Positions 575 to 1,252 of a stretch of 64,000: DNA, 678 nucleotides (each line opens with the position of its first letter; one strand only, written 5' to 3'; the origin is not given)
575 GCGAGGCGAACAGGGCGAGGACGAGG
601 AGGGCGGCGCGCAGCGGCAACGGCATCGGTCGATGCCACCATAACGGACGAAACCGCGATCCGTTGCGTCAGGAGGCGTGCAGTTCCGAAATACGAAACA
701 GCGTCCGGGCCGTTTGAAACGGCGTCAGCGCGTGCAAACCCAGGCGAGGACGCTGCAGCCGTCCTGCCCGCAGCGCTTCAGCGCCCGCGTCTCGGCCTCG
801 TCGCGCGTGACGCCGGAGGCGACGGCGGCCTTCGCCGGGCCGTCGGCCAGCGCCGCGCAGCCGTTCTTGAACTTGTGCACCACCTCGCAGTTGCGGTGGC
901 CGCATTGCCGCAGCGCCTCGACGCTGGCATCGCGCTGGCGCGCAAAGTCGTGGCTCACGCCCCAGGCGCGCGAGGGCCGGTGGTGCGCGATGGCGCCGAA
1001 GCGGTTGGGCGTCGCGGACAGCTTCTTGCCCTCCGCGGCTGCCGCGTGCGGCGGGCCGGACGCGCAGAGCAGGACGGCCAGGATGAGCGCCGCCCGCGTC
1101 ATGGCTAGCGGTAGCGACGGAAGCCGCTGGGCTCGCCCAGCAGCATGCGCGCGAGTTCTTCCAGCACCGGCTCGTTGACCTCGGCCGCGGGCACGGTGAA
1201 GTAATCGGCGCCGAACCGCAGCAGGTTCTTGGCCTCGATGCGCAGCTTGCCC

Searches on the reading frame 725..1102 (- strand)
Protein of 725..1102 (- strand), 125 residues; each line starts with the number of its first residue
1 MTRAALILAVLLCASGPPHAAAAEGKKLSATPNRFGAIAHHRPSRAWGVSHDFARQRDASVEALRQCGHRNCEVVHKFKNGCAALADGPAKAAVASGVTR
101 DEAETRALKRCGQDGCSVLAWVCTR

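Call 16: search_protein_families(library=pfam, proteins=[window:725-1102:-])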
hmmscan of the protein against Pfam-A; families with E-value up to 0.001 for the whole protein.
window:725-1102:- (125 aa): 1 family
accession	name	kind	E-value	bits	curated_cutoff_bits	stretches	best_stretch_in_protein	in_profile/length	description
PF13827.11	DUF4189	-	9.3e-19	68.3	25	1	35-123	1-97/97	Domain of unknown function (DUF4189)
